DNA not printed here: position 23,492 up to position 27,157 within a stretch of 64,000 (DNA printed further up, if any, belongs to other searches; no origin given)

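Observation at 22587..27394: Compact damage-inducible cassette ORF105 - dnaE2 - FUSC-like membrane protein without adjacent imuA/imuB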

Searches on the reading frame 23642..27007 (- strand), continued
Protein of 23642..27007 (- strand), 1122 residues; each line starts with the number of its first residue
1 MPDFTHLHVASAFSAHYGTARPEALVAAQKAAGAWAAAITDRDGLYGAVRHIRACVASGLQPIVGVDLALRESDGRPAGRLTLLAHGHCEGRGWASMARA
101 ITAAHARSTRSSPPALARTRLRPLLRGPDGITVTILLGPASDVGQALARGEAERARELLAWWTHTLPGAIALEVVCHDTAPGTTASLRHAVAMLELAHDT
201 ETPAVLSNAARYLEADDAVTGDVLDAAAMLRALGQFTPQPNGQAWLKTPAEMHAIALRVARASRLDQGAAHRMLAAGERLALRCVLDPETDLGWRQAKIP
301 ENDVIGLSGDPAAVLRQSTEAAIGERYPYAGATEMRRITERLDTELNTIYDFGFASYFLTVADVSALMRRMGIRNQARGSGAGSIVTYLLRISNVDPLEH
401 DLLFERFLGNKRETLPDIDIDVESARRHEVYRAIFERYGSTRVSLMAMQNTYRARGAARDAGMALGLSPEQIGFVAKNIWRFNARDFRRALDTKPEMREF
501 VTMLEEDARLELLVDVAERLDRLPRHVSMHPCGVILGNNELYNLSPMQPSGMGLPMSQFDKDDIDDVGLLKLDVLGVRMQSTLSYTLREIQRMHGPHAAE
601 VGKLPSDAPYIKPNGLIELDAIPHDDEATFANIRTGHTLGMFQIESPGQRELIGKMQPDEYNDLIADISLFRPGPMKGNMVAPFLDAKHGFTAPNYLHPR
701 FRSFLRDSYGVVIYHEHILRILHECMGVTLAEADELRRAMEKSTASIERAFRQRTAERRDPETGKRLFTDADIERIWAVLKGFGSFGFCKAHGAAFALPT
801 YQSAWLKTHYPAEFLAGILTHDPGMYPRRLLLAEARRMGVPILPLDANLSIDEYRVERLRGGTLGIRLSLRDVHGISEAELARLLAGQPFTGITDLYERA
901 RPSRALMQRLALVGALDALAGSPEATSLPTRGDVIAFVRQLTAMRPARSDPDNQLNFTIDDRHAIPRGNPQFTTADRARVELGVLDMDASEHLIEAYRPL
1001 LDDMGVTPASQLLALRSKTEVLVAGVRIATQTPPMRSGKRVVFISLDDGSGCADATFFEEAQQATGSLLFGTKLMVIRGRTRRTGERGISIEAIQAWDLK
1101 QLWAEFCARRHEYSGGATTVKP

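Call 56: find_encoding_contigs(protein=P0006, flank=6000, max_places=1)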
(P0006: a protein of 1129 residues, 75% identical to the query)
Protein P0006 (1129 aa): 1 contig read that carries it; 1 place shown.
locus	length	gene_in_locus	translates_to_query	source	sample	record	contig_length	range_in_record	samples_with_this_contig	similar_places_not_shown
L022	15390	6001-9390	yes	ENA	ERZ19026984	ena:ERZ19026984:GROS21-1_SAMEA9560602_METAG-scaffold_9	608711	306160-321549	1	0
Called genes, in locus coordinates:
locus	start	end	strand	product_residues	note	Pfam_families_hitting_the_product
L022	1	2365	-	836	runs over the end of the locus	PF00133:tRNA-synt_1, PF09334:tRNA-synt_1g, PF13603:tRNA-synt_1_2, PF00133:tRNA-synt_1, PF08264:Anticodon_1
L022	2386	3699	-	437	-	PF04715: (faint), PF00425:Chorismate_bind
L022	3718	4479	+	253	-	PF01063:Aminotran_4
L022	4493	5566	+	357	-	PF09949:APP1_cat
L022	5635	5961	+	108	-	PF20114:DUF6504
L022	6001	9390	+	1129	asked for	PF02811:PHP, PF01336:tRNA_anti-codon (faint), PF07733:DNA_pol3_alpha, PF17657:DNA_pol3_finger, PF14579:HHH_6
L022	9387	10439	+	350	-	PF04632:FUSC, PF06081:ArAE_1, PF13515:FUSC_2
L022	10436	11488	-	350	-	PF00296:Bac_luciferase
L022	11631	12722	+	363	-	PF00005:ABC_tran, PF08402:TOBE_2 (faint), PF17912:OB_MalK, PF17850:CysA_C_terminal (weak)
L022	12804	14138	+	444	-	PF01636:APH (weak), PF06293:Kdo, PF13224:DUF4032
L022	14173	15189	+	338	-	PF01544:CorA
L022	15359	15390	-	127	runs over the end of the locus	PF02410:RsfS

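Call 57: find_encoding_contigs(protein=P0065, flank=6000, max_places=1)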
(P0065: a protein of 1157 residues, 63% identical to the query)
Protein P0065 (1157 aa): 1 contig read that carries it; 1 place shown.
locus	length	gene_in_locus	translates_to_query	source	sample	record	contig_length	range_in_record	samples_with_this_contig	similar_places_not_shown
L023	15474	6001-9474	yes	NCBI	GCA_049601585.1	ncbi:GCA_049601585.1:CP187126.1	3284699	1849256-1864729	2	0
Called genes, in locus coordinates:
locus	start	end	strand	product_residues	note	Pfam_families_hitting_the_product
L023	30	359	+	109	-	PF20114:DUF6504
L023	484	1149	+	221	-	PF04973:NMN_transporter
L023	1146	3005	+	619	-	PF19291:TREH_N, PF00723:Glyco_hydro_15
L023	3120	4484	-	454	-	PF00479:G6PD_N, PF02781:G6PD_C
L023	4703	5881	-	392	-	PF13515:FUSC_2 (weak)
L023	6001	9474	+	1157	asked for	PF02811:PHP, PF07733:DNA_pol3_alpha, PF17657:DNA_pol3_finger, PF14579:HHH_6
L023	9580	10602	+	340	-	PF13409:GST_N_2 (weak), PF00043:GST_C (weak), PF13410:GST_C_2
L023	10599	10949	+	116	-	PF01258:zf-dskA_traR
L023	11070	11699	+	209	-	PF00440:TetR_N (weak)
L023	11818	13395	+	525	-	PF06609:TRI12, PF00083:Sugar_tr, PF07690:MFS_1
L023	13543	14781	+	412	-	PF26965:MimR_N, PF01590:GAF (weak), PF27103:YTH3_C (weak)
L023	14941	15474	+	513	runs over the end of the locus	PF00171:Aldedh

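Call 58: find_encoding_contigs(protein=P0117, flank=6000, max_places=1)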
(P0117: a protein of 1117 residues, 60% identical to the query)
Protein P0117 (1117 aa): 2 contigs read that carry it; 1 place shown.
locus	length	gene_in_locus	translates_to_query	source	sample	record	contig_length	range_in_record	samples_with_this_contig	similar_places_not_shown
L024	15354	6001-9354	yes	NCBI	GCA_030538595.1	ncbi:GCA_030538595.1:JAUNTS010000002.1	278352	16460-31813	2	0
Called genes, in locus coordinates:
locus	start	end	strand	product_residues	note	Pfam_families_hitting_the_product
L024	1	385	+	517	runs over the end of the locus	PF00171:Aldedh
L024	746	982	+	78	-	PF00462:Glutaredoxin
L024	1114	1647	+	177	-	PF07972:Flavodoxin_NdrI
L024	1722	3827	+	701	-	PF08343:RNR_N, PF00317:Ribonuc_red_lgN, PF02867:Ribonuc_red_lgC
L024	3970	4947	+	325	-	PF00268:Ribonuc_red_sm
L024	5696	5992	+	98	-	PF20114:DUF6504 (weak)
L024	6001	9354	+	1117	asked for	PF02811:PHP, PF07733:DNA_pol3_alpha, PF17657:DNA_pol3_finger, PF14579:HHH_6, PF01336:tRNA_anti-codon (weak)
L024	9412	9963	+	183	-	PF13338:AbiEi_4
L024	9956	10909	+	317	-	PF08843:AbiEii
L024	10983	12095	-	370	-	PF01266:DAO, PF07992:Pyr_redox_2 (faint)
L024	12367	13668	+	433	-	-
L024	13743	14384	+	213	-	PF01048:PNP_UDP_1 (weak)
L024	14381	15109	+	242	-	PF21948:LplA-B_cat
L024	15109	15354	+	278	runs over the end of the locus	PF02586:SRAP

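Call 68: find_encoding_contigs(protein=P0034, flank=10000, max_places=1)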
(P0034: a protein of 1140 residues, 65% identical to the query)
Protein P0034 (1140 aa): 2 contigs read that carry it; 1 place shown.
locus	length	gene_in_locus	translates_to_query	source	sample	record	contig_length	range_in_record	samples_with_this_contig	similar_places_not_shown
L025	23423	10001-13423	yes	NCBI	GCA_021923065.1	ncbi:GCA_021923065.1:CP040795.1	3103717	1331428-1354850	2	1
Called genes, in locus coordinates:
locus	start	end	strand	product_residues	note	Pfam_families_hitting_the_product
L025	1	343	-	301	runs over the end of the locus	PF00005:ABC_tran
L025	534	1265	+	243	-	PF02586:SRAP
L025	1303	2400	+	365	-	PF09949:APP1_cat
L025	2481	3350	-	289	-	PF00248:Aldo_ket_red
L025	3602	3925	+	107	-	PF20114:DUF6504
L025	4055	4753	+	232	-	PF04973:NMN_transporter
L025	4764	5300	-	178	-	PF00583:Acetyltransf_1, PF13673:Acetyltransf_10, PF13508:Acetyltransf_7, PF14542:Acetyltransf_CG (weak)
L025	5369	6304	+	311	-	PF00126:HTH_1, PF03466:LysR_substrate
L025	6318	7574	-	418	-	PF03816:LytR_cpsA_psr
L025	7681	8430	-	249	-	PF01738:DLH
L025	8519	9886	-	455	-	PF00479:G6PD_N, PF02781:G6PD_C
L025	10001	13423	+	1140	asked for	PF02811:PHP, PF01336:tRNA_anti-codon (faint), PF07733:DNA_pol3_alpha, PF17657:DNA_pol3_finger, PF14579:HHH_6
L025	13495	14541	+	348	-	PF04632:FUSC (faint), PF06081:ArAE_1, PF13515:FUSC_2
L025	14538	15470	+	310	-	PF00561:Abhydrolase_1, PF12146:Hydrolase_4, PF12697:Abhydrolase_6, PF00756:Esterase (weak)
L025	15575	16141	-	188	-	PF04264:YceI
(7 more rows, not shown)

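Call 69: find_encoding_contigs(protein=P0068, flank=6000, max_places=1)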
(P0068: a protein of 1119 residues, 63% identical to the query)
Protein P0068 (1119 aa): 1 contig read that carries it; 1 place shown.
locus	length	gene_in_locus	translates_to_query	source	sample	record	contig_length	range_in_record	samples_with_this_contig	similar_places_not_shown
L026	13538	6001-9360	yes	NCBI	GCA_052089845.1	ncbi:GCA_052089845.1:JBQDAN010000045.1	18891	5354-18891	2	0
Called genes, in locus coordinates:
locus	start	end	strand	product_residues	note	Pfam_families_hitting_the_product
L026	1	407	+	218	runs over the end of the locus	-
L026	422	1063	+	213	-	PF24719:Imm33-like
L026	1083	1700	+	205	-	-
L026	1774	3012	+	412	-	-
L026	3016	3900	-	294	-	PF00483:NTP_transferase, PF12804:NTP_transf_3 (weak)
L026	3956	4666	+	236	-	PF02586:SRAP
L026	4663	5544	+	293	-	PF12146:Hydrolase_4, PF20408:Abhydrolase_11 (faint), PF00561:Abhydrolase_1, PF12695:Abhydrolase_5 (weak), PF12697:Abhydrolase_6, PF00326:Peptidase_S9 (faint), PF08386:Abhydrolase_4 (weak)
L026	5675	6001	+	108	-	PF20114:DUF6504 (weak)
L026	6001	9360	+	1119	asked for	PF02811:PHP, PF07733:DNA_pol3_alpha, PF17657:DNA_pol3_finger, PF14579:HHH_6, PF01336:tRNA_anti-codon (weak)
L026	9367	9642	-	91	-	PF07976:Phe_hydrox_dim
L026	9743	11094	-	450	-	PF01946:Thi4 (faint), PF01494:FAD_binding_3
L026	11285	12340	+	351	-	PF00180:Iso_dh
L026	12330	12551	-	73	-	-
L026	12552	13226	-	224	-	PF01323:DSBA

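Call 75: get_annotated_region(hit=H50, flank=4500)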
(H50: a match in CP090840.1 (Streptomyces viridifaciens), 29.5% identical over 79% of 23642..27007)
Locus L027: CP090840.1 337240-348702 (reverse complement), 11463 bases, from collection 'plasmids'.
description: Streptomyces viridifaciens strain DSM 40239 plasmid pKVP1, complete sequence
organism: Streptomyces viridifaciens (NCBI taxid 48665)
taxonomy: Bacteria; Actinomycetota; Actinomycetes; Kitasatosporales; Streptomycetaceae; Streptomyces; Streptomyces viridifaciens
host: -; source: Whole organism; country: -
typing (MOB-suite, as given by PLSDB): mobilizable; relaxase MOBP
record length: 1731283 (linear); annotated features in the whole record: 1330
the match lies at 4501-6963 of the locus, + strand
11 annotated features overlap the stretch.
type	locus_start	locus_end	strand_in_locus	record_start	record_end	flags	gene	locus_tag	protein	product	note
CDS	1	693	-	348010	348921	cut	-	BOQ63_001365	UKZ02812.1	DNA-3-methyladenine glycosylase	-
CDS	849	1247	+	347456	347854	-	-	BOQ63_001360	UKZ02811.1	hypothetical protein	-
CDS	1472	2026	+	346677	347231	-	-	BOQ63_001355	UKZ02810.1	hypothetical protein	-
CDS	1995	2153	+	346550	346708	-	-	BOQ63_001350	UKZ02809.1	hypothetical protein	-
CDS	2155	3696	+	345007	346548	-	-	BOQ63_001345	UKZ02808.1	DNA polymerase Y family protein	-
CDS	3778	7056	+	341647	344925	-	-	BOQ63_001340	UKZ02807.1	error-prone DNA polymerase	-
CDS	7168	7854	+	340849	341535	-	lexA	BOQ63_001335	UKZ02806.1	transcriptional repressor LexA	-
CDS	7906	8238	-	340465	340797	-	-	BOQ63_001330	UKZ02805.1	hydrolase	-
CDS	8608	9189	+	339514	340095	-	-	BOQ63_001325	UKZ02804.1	hypothetical protein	-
CDS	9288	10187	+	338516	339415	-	-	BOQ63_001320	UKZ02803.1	DUF1963 domain-containing protein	-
CDS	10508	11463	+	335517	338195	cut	-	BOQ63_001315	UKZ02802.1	DUF4365 domain-containing protein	-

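Call 76: get_annotated_region(hit=H53, flank=4500)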
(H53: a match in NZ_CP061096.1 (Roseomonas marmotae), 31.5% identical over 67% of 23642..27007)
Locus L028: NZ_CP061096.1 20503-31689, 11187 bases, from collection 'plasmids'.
description: Roseomonas marmotae strain 1318 plasmid p1318-5
organism: Roseomonas marmotae (NCBI taxid 2768161)
taxonomy: Bacteria; Pseudomonadota; Alphaproteobacteria; Rhodospirillales; Acetobacteraceae; Roseomonas; Roseomonas marmotae
host: -; source: Marmota himalayana,pure culture; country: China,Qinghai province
typing (MOB-suite, as given by PLSDB): non-mobilizable
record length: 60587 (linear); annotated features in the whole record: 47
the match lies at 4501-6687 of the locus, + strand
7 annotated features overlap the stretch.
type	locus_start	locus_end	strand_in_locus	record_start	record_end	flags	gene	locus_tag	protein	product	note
CDS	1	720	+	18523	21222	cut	-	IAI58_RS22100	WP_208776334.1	virulence-associated E family protein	-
CDS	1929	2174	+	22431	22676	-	-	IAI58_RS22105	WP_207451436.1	hypothetical protein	-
CDS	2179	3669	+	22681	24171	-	-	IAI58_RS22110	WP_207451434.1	DNA polymerase Y family protein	-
CDS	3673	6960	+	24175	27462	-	-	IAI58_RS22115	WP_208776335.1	error-prone DNA polymerase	GO:0006260 - DNA replication [Evidence IEA]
CDS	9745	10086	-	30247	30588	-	cas2e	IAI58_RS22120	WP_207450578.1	type I-E CRISPR-associated endoribonuclease Cas2e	GO:0043571 - maintenance of CRISPR repeat elements [Evidence IEA]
CDS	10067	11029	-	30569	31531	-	cas1e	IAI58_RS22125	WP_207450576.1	type I-E CRISPR-associated endonuclease Cas1e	GO:0051607 - defense response to virus [Evidence IEA]; GO:0043571 - maintenance of CRISPR repeat elements [Evidence IEA]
CDS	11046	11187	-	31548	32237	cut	cas6e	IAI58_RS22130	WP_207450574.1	type I-E CRISPR-associated protein Cas6/Cse3/CasE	GO:0043571 - maintenance of CRISPR repeat elements [Evidence IEA]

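Call 77: get_annotated_region(hit=H55, flank=4500)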
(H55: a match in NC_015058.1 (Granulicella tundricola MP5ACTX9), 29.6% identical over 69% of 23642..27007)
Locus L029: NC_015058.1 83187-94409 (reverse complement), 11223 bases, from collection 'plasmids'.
description: Granulicella tundricola MP5ACTX9 plasmid pACIX903, complete sequence
organism: Granulicella tundricola MP5ACTX9 (NCBI taxid 1198114)
taxonomy: Bacteria; Acidobacteriota; Terriglobia; Terriglobales; Acidobacteriaceae; Granulicella; Granulicella tundricola; Granulicella tundricola MP5ACTX9
host: -; source: -; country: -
typing (MOB-suite, as given by PLSDB): conjugative; relaxase MOBF; mating-pair formation MPF_T
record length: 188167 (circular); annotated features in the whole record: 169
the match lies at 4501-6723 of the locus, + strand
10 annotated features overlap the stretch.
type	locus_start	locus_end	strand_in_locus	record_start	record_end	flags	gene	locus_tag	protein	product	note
CDS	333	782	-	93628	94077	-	-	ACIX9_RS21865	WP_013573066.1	DUF1810 domain-containing protein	-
CDS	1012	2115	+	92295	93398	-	-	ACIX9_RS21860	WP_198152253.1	recombinase A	-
CDS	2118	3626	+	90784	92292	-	-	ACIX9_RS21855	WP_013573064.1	DNA polymerase Y family protein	-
CDS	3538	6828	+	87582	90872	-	-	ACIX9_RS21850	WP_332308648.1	error-prone DNA polymerase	GO:0006260 - DNA replication [Evidence IEA]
CDS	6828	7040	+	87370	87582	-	-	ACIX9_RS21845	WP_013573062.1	hypothetical protein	-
CDS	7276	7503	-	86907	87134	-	-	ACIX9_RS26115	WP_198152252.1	hypothetical protein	-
CDS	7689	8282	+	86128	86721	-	-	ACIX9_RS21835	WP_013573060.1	ferritin-like domain-containing protein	-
CDS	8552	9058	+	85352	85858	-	-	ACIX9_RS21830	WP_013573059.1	nucleoside deaminase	-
CDS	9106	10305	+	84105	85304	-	-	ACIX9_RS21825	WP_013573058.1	DUF2252 family protein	-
CDS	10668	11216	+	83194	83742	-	-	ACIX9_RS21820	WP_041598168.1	DUF1731 domain-containing protein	-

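Call 78: get_annotated_region(hit=H57, flank=4500)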
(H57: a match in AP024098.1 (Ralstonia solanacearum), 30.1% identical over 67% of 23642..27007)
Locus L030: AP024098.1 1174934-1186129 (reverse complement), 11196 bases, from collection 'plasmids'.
description: Ralstonia solanacearum MAFF 211471 plasmid pMAFF211471 DNA, complete sequence
organism: Ralstonia solanacearum (NCBI taxid 305)
taxonomy: Bacteria; Pseudomonadota; Betaproteobacteria; Burkholderiales; Burkholderiaceae; Ralstonia; Ralstonia solanacearum
host: -; source: -; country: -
typing (MOB-suite, as given by PLSDB): mobilizable; relaxase MOBP
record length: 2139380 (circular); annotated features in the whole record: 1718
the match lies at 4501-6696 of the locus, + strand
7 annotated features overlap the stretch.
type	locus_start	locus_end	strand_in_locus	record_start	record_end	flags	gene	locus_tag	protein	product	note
CDS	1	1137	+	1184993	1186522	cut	-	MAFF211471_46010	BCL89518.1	group II intron reverse transcriptase/maturase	-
CDS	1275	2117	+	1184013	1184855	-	-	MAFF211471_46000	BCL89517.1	hypothetical protein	-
CDS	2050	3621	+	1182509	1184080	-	-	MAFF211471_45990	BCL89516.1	hypothetical protein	-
CDS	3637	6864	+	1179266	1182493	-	dnaE2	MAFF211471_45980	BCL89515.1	error-prone DNA polymerase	-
CDS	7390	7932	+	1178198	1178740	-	-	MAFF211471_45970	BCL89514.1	hypothetical protein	-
CDS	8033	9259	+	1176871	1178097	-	-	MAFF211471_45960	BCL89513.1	anion transporter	-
CDS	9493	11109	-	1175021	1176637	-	-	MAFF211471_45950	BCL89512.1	hypothetical protein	-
